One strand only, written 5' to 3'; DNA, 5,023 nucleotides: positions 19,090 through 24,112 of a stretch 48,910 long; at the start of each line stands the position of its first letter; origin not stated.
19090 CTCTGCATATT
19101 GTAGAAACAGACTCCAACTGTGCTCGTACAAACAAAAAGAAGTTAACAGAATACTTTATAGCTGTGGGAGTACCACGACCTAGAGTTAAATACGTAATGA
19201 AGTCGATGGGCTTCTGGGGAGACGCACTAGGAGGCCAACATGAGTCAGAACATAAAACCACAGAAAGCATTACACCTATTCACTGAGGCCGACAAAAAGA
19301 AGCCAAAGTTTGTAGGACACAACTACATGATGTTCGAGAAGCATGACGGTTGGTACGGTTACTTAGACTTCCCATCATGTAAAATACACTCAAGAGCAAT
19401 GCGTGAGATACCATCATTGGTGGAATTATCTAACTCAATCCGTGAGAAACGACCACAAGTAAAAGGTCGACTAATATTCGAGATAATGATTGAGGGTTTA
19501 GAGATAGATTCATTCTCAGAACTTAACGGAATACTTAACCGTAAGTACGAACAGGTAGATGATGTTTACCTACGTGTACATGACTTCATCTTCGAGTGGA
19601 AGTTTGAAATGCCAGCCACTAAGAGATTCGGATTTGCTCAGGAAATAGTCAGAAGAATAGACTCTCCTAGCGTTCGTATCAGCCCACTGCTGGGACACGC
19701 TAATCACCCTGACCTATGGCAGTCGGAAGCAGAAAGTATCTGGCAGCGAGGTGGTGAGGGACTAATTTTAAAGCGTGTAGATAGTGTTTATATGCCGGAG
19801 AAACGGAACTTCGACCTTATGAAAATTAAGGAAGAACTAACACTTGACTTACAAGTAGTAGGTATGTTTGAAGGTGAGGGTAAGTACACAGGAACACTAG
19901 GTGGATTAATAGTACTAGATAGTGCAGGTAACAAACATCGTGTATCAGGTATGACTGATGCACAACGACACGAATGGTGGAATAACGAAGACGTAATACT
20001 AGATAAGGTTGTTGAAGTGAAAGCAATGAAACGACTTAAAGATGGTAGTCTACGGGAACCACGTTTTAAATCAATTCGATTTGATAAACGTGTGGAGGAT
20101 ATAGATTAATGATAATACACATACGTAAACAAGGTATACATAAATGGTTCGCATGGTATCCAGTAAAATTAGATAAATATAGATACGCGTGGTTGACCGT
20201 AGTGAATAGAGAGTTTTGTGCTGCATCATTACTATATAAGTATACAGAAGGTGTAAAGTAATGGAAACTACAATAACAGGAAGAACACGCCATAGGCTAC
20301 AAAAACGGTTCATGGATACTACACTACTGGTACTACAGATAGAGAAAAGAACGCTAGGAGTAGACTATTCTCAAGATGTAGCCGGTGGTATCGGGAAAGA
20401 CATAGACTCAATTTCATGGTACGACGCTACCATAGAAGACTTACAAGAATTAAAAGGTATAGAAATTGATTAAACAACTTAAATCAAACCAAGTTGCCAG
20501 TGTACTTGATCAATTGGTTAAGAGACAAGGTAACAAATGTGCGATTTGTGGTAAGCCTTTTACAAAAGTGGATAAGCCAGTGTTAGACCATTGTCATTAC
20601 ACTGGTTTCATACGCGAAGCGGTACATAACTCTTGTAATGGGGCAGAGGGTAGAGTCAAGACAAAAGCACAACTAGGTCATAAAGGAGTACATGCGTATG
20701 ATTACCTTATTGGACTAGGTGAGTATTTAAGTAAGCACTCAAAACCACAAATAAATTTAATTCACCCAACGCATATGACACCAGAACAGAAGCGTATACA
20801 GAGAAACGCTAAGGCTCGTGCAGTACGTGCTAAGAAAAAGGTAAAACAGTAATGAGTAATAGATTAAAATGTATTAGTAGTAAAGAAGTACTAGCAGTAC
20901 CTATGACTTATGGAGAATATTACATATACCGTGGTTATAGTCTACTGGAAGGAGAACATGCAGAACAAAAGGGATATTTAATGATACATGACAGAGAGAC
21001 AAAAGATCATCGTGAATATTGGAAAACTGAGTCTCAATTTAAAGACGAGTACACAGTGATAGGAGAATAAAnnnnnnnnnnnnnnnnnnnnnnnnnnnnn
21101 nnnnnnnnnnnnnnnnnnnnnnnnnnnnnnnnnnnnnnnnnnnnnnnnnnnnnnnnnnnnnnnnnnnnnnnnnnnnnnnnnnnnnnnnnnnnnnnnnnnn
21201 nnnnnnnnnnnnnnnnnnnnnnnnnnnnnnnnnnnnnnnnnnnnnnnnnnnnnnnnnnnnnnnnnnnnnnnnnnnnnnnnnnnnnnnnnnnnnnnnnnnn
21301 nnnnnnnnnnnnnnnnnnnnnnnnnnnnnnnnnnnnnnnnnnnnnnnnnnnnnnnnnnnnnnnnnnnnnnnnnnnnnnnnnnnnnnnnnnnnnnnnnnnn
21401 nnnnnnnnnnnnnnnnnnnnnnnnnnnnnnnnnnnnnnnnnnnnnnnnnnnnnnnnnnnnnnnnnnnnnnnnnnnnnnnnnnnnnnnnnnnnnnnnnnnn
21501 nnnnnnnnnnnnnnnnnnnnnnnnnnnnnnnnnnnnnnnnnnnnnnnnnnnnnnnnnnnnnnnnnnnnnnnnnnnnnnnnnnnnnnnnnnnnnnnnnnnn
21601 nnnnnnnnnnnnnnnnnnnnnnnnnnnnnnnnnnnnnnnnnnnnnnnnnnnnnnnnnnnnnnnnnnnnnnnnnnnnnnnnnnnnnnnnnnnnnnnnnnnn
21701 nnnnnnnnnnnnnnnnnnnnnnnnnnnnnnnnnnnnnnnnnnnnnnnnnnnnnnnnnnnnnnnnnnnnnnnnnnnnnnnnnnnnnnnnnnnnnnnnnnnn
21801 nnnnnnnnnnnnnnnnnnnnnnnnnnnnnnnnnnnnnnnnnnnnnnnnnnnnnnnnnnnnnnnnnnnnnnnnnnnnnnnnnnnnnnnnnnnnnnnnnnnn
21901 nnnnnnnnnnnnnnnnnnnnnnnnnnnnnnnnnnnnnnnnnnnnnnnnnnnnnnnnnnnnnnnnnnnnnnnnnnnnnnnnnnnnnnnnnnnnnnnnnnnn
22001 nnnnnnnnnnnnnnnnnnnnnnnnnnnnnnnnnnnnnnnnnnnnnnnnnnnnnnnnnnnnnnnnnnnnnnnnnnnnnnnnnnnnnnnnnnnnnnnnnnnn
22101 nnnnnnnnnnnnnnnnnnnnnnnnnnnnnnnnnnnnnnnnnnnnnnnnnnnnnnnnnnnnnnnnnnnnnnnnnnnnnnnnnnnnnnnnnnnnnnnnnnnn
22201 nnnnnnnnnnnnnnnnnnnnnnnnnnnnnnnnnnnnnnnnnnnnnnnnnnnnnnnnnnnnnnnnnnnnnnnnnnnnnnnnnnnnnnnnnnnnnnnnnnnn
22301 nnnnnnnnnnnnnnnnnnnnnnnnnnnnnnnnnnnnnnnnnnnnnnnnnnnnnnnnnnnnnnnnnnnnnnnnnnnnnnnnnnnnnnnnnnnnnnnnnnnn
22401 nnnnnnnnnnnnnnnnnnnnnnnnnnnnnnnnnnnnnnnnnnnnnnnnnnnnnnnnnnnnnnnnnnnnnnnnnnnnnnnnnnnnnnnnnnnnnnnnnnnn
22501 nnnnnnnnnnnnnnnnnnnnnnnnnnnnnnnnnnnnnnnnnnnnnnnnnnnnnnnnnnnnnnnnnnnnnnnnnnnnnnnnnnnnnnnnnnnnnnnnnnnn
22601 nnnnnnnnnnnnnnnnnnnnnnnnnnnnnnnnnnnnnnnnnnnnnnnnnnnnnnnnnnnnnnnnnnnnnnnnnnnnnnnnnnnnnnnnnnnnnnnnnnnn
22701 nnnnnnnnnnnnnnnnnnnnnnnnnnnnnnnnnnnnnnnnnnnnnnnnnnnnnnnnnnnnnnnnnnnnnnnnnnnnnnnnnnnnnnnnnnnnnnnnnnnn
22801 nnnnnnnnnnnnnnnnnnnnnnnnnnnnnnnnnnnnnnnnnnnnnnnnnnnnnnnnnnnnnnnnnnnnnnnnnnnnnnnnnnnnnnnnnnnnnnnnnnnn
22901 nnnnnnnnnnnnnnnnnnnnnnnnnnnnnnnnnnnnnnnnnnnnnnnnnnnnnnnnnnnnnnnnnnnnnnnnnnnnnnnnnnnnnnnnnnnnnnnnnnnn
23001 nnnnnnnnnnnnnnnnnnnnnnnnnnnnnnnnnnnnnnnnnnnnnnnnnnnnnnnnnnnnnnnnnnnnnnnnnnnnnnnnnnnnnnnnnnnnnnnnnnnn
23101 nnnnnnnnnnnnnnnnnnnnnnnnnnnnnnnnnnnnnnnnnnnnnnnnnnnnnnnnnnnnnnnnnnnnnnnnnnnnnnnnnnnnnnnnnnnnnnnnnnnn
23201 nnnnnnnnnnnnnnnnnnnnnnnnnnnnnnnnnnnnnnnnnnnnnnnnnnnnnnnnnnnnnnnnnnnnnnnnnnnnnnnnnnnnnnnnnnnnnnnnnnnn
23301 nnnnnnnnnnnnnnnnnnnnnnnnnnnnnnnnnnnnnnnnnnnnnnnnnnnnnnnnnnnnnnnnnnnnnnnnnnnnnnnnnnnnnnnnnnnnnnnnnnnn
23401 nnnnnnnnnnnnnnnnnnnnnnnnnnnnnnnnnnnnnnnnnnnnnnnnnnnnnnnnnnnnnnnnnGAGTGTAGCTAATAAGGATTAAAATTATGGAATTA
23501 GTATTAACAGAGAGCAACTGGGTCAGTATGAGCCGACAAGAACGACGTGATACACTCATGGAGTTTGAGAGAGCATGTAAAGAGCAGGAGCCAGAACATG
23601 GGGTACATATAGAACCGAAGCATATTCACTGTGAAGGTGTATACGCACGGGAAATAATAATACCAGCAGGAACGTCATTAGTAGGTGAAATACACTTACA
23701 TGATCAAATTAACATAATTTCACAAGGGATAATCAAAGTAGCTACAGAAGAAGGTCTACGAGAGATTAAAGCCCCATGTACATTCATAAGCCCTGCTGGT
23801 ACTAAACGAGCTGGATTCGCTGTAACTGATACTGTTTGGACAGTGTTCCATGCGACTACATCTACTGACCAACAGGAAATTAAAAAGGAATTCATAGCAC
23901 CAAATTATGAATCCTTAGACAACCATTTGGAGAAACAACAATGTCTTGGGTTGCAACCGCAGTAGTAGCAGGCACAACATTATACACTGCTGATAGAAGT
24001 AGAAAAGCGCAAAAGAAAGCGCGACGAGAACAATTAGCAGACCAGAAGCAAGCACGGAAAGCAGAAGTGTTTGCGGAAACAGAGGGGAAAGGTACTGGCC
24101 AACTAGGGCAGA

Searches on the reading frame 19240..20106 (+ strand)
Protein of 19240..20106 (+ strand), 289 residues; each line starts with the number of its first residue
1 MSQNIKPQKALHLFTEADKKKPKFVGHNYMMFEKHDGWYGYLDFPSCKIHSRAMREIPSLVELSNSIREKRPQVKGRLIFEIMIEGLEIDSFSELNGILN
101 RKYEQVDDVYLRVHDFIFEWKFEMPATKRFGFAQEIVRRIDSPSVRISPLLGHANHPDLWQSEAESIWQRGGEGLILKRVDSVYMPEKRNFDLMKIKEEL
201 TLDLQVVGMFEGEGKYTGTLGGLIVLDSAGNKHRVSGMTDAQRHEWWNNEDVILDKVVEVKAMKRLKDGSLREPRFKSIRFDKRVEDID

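Call 14: search_protein_families(library=phrogs, proteins=[window:19240-20106:+], max_evalue=0.001)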
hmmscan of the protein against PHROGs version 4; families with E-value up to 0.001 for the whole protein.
window:19240-20106:+ (289 aa): 1 family
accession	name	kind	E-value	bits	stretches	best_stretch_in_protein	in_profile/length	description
phrog_114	-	DNA, RNA and nucleotide metabolism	9.4e-54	184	1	10-287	222-505/634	ATP-dependent DNA ligase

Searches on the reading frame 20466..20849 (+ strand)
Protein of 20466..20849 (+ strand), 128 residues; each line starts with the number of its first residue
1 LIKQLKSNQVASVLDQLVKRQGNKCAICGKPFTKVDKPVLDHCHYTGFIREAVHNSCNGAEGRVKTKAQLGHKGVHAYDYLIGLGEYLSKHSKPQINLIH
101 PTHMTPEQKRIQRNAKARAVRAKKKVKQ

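Call 14: search_protein_families(library=phrogs, proteins=[window:20466-20849:+], max_evalue=0.001)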
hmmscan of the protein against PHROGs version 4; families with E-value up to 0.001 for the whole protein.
window:20466-20849:+ (128 aa): 7 families
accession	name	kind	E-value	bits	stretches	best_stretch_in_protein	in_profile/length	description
phrog_423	-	DNA, RNA and nucleotide metabolism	8.1e-38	130.9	1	2-126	3-133/159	endonuclease VII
phrog_11865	-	DNA, RNA and nucleotide metabolism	3.2e-19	70.2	1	39-127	1-93/95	endonuclease VII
phrog_20005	-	DNA, RNA and nucleotide metabolism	1.8e-12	48.2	1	69-125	11-66/69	endonuclease VII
phrog_2914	-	DNA, RNA and nucleotide metabolism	2.2e-10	41.6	1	15-68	88-142/190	endonuclease VII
phrog_2633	-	DNA, RNA and nucleotide metabolism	2.9e-10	41.4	1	14-70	74-128/142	endonuclease VII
phrog_307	-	DNA, RNA and nucleotide metabolism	4.7e-06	27.8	1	16-58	114-156/334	endonuclease VII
phrog_1035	-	DNA, RNA and nucleotide metabolism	0.00029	21.8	1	10-44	147-186/271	endonuclease VII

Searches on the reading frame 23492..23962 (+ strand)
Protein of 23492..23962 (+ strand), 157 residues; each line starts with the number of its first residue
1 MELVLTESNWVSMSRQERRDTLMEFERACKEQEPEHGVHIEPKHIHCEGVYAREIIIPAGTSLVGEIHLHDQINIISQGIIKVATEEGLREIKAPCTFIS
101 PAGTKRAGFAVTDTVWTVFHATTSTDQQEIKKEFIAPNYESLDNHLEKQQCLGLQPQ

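Call 14: search_protein_families(library=phrogs, proteins=[window:23492-23962:+], max_evalue=0.001)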
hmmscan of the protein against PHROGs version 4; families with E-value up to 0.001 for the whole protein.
window:23492-23962:+ (157 aa): 3 families
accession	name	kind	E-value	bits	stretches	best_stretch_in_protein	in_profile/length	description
phrog_12032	-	tail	3.2e-49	167.4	1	8-152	9-151/160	short tail fiber protein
phrog_24280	-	tail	2.7e-30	106.1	1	29-155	35-169/169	tail fiber adhesin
phrog_34170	-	unknown function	5.1e-20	73.1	1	14-146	12-145/296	-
